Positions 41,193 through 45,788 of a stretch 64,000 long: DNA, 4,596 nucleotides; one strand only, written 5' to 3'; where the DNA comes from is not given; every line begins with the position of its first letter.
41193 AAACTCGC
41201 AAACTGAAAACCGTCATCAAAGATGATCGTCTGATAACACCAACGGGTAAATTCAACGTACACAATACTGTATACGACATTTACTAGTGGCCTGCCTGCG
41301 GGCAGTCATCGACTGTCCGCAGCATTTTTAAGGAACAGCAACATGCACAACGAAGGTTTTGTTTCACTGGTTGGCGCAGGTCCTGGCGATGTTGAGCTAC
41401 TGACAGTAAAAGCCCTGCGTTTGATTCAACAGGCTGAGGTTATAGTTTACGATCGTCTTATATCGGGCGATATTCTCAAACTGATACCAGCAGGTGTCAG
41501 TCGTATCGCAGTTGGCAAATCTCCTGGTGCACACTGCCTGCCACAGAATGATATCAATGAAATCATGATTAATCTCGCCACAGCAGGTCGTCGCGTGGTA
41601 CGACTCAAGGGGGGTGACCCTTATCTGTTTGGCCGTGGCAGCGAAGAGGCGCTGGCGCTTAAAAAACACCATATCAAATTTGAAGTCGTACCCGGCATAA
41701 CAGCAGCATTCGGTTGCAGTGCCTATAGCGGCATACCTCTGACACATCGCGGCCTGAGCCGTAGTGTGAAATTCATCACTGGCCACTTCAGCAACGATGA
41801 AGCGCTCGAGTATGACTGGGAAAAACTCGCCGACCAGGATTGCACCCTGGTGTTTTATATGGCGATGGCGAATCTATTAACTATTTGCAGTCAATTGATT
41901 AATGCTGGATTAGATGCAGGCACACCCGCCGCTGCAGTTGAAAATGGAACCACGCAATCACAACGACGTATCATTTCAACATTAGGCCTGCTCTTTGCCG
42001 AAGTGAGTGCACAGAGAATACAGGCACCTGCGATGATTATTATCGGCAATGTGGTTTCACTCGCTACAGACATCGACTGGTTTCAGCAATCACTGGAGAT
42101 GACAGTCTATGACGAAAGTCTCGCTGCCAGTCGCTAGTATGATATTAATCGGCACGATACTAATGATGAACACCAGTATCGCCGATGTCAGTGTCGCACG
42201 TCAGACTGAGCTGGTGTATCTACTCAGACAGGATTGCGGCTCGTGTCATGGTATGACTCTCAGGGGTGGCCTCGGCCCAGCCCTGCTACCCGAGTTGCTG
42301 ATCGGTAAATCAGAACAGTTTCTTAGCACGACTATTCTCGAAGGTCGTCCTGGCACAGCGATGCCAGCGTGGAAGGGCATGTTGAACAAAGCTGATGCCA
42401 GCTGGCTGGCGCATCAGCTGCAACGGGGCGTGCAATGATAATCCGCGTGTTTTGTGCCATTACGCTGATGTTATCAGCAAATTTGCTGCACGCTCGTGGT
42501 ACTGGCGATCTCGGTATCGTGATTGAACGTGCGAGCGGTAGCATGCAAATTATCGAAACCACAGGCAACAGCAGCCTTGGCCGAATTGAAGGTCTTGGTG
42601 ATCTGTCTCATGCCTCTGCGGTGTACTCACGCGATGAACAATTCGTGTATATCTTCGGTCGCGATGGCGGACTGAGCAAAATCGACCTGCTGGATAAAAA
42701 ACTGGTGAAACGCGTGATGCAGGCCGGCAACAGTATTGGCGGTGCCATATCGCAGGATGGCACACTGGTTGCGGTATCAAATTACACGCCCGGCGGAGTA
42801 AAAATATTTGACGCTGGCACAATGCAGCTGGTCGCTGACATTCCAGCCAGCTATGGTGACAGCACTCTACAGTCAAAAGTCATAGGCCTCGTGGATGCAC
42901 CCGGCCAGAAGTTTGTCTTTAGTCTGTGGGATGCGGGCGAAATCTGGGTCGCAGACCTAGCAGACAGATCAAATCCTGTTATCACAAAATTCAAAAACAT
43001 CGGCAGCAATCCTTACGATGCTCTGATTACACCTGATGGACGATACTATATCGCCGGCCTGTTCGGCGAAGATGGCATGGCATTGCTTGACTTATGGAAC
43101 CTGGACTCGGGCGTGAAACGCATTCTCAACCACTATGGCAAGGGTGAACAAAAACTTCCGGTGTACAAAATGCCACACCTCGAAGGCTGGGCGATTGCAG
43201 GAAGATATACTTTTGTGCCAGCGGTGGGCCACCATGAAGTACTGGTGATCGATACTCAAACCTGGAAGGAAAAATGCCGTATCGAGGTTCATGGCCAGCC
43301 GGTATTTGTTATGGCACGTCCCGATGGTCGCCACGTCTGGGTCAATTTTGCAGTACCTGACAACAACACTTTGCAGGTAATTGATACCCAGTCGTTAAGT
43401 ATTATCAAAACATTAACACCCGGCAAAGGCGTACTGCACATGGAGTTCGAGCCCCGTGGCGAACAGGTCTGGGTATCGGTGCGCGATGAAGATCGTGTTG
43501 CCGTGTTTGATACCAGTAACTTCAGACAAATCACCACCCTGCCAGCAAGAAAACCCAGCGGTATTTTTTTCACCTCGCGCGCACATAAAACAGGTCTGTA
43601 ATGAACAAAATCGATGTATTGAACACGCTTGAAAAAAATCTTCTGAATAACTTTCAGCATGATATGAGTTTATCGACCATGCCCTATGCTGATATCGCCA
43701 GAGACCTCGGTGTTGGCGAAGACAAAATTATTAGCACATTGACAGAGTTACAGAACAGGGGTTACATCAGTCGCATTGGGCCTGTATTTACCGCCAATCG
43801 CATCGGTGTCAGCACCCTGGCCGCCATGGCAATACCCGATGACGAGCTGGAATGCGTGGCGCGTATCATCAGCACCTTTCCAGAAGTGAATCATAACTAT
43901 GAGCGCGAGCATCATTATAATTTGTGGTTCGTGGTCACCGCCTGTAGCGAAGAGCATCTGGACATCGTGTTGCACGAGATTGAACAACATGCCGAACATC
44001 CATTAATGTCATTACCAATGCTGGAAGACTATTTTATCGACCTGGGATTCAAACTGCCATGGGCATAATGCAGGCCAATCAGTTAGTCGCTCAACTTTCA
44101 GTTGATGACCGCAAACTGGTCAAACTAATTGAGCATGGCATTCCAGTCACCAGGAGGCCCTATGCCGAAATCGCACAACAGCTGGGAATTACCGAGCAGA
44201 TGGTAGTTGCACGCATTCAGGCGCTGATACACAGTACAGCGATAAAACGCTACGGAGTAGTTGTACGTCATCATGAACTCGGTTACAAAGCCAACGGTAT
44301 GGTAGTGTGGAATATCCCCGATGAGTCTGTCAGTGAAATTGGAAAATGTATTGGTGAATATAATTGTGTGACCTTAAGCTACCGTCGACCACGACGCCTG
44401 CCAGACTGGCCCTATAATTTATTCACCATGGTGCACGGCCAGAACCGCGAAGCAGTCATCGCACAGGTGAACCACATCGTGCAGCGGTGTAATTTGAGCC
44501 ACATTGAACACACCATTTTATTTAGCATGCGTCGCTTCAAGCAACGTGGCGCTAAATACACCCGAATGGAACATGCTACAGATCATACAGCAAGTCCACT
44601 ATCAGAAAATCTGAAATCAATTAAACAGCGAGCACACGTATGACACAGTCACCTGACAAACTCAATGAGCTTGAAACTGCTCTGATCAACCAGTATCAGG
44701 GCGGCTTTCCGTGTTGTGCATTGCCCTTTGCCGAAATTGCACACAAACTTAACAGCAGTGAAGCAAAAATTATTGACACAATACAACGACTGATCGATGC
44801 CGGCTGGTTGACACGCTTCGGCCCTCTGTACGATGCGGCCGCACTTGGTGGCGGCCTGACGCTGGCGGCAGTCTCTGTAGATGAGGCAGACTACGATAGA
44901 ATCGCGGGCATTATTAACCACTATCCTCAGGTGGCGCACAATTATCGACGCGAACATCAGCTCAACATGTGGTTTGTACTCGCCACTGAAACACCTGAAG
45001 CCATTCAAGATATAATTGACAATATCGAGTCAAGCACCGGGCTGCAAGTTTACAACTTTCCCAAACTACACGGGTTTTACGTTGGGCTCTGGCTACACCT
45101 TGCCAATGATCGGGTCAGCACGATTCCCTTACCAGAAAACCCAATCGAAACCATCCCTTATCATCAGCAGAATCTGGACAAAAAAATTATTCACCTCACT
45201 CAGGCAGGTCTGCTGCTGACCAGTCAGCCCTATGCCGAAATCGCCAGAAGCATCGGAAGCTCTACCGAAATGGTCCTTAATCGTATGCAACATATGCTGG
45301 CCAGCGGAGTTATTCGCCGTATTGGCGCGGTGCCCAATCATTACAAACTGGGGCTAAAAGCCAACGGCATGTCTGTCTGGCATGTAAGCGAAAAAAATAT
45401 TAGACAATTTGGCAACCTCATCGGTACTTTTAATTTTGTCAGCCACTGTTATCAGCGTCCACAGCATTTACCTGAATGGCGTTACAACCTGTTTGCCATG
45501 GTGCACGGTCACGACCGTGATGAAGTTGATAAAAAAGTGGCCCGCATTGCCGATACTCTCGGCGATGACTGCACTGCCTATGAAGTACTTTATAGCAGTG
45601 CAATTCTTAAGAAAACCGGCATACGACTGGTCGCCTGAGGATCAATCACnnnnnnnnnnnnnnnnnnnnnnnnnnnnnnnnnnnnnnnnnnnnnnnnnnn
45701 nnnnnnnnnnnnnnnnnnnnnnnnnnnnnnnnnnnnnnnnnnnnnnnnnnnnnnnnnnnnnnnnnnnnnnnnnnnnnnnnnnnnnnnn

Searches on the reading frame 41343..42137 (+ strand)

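Call 10: search_protein_families(library=pfam, proteins=[window:41343-42137:+], max_evalue=0.00001)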
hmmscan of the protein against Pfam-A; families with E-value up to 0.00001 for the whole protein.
window:41343-42137:+ (264 aa): 1 family
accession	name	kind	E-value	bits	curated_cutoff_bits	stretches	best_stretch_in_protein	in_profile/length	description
PF00590.25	TP_methylase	-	9.2e-50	170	27.8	1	7-215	2-209/212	Tetrapyrrole (Corrin/Porphyrin) Methylases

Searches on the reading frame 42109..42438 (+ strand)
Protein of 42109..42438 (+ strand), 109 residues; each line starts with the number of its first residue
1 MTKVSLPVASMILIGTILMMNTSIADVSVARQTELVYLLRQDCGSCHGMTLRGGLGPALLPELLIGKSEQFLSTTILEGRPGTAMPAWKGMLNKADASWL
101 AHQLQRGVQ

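Call 10: search_protein_families(library=pfam, proteins=[window:42109-42438:+], max_evalue=0.00001)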
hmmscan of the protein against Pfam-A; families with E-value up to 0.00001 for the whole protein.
window:42109-42438:+ (109 aa): 1 family
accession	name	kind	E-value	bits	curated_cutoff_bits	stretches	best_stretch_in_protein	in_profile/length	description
PF13442.11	Cytochrome_CBB3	-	9.3e-09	35.9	27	1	34-101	5-65/68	Cytochrome C oxidase, cbb3-type, subunit III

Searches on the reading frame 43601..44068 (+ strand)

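Call 10: search_protein_families(library=pfam, proteins=[window:43601-44068:+], max_evalue=0.00001)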
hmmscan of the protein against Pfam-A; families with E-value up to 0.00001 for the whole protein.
window:43601-44068:+ (155 aa): 2 families
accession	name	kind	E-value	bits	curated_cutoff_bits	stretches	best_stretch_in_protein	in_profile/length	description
PF17805.7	AsnC_trans_reg2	-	8.5e-16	58.3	27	1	70-141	4-82/86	AsnC-like ligand binding domain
PF22451.2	NirdL-like_HTH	-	1.4e-10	41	27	1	11-56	1-46/47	Siroheme decarboxylase NirDL-like HTH domain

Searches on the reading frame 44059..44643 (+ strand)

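Call 10: search_protein_families(library=pfam, proteins=[window:44059-44643:+], max_evalue=0.00001)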
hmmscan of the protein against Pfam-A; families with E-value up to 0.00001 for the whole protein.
window:44059-44643:+ (194 aa): 3 families
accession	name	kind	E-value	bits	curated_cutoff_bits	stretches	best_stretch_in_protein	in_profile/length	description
PF17805.7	AsnC_trans_reg2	-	8.1e-27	93.6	27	1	74-161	2-86/86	AsnC-like ligand binding domain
PF22451.2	NirdL-like_HTH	-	3.5e-14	52.5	27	1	17-58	1-42/47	Siroheme decarboxylase NirDL-like HTH domain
PF13404.12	HTH_AsnC-type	-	2.2e-06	27.8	27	1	17-56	5-41/42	AsnC-type helix-turn-helix domain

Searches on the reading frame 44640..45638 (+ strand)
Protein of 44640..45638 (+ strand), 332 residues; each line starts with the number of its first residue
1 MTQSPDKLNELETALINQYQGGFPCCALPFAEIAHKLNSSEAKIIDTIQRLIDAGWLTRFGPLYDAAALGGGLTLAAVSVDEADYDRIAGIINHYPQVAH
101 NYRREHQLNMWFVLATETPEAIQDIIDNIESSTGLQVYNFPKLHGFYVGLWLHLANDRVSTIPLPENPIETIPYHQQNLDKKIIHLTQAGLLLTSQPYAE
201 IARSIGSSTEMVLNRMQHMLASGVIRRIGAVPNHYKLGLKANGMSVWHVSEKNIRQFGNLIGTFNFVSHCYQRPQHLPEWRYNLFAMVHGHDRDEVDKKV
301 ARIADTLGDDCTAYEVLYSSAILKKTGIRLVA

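Call 10: search_protein_families(library=pfam, proteins=[window:44640-45638:+], max_evalue=0.00001)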
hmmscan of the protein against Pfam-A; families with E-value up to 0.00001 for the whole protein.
window:44640-45638:+ (332 aa): 4 families
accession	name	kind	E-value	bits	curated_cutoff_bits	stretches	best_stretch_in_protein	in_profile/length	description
PF17805.7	AsnC_trans_reg2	-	1.7e-42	143.9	27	2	236-324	1-86/86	AsnC-like ligand binding domain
PF22451.2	NirdL-like_HTH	-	3.7e-26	90.9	27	2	180-226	1-47/47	Siroheme decarboxylase NirDL-like HTH domain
PF13404.12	HTH_AsnC-type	-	1.2e-09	38.3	27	0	179-219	4-41/42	AsnC-type helix-turn-helix domain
PF13412.12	HTH_24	-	3.9e-06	26.8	21.9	0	28-57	18-47/48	Winged helix-turn-helix DNA-binding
